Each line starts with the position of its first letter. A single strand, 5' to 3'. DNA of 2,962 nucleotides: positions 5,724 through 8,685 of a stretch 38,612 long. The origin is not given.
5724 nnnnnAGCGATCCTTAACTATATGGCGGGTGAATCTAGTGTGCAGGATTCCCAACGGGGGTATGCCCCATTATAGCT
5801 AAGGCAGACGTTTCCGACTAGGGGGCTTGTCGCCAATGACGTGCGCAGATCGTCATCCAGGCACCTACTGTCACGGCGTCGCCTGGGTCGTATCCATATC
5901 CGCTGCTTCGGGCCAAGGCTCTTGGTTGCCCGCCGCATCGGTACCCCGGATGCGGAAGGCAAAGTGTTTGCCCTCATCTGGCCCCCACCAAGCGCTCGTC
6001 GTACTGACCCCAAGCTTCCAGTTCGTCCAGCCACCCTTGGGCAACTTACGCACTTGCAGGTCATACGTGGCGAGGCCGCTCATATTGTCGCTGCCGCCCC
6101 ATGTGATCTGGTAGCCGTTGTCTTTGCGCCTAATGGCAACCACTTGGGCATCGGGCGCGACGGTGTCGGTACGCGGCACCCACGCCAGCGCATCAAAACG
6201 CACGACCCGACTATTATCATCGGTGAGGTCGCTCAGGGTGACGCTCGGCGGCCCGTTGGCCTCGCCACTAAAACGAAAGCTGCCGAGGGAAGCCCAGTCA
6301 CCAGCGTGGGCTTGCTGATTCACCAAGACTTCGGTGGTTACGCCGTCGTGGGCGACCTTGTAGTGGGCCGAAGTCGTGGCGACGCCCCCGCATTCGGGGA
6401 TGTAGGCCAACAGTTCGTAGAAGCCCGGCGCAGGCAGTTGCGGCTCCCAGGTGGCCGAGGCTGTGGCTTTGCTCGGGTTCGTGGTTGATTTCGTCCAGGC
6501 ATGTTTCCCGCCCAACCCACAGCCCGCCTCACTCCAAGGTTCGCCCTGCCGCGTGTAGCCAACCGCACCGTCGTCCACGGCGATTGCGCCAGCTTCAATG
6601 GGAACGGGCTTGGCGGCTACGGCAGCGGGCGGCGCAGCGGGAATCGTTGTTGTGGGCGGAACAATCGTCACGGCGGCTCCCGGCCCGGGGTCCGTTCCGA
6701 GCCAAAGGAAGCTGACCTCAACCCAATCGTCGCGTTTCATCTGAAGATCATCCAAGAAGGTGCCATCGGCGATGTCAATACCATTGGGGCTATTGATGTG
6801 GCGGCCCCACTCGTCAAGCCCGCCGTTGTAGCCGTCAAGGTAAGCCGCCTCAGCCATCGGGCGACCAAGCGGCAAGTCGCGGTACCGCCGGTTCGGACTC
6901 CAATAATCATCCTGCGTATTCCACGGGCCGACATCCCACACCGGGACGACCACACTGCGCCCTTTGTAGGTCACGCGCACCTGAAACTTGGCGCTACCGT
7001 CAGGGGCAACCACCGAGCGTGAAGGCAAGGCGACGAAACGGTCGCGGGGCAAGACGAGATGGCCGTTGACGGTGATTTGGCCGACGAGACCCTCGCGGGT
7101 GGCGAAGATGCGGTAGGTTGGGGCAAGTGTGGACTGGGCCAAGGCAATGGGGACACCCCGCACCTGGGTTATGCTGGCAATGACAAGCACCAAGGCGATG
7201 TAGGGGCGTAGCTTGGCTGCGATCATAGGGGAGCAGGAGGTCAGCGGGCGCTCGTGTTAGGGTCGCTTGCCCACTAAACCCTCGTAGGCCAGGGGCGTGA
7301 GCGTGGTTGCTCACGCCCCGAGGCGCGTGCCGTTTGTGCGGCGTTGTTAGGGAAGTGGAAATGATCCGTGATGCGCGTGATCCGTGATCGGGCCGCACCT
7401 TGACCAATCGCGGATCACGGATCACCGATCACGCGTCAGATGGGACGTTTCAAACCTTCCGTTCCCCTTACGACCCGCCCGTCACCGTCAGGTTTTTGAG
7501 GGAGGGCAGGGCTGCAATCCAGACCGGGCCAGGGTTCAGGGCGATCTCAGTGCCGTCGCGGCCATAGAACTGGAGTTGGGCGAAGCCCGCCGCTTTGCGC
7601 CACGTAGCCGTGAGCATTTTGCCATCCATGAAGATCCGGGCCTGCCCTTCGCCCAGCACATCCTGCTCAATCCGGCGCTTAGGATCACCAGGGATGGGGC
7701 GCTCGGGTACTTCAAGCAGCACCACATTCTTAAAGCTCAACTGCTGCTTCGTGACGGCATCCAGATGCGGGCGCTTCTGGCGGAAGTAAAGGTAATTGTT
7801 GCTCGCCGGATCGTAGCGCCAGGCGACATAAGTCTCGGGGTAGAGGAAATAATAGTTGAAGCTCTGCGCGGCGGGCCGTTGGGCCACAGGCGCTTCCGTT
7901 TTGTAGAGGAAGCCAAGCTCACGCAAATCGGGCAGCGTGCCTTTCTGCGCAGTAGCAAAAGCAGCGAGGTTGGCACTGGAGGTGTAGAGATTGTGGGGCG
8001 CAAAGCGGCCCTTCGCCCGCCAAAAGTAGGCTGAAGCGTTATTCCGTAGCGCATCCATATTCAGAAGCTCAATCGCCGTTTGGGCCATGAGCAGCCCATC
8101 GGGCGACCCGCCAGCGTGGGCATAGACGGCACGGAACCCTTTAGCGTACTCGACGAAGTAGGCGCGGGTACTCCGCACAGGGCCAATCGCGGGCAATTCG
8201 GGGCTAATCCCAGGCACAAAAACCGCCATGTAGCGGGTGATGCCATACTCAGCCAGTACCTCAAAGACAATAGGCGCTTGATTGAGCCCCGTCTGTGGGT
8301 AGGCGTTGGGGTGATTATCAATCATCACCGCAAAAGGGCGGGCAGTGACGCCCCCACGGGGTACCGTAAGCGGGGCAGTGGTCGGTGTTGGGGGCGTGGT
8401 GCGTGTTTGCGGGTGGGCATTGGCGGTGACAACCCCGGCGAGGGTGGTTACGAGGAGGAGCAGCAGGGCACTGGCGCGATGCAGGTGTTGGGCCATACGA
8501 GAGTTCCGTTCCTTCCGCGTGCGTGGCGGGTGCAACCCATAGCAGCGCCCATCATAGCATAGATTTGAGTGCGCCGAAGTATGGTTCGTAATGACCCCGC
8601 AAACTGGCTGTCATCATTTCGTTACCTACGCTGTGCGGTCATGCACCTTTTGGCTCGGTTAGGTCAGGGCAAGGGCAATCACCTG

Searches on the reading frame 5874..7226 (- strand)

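Call 67: search_protein_families(library=pfam, proteins=[window:5874-7226:-], max_evalue=0.00001)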
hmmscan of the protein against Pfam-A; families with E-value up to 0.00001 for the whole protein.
window:5874-7226:- (451 aa): 1 family
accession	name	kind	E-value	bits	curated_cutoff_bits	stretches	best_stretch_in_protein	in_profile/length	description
PF25275.1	Golvesin_C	-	2.6e-18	66.8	31.6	1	218-346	4-127/132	Golvesin C-terminal domain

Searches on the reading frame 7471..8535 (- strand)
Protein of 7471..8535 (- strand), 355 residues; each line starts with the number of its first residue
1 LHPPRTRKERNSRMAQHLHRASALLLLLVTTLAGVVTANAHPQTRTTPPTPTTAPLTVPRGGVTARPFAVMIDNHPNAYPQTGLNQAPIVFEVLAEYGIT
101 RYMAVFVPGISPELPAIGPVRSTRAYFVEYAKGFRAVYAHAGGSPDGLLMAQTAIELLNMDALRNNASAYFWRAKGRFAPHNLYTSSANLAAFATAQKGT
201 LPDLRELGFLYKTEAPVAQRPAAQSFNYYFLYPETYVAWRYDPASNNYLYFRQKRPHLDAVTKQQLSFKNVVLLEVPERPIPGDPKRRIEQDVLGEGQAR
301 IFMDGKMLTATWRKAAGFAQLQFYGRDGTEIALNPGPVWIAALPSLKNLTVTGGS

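Call 67: search_protein_families(library=pfam, proteins=[window:7471-8535:-], max_evalue=0.00001)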
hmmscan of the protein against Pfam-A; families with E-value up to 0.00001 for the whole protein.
window:7471-8535:- (355 aa): 2 families
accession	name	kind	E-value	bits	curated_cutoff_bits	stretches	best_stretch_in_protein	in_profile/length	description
PF11258.13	DUF3048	-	1.7e-42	145.5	25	1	63-196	12-144/148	Protein of unknown function (DUF3048) N-terminal domain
PF17479.7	DUF3048_C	-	1.1e-24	87.4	25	1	234-340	8-114/114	Protein of unknown function (DUF3048) C-terminal domain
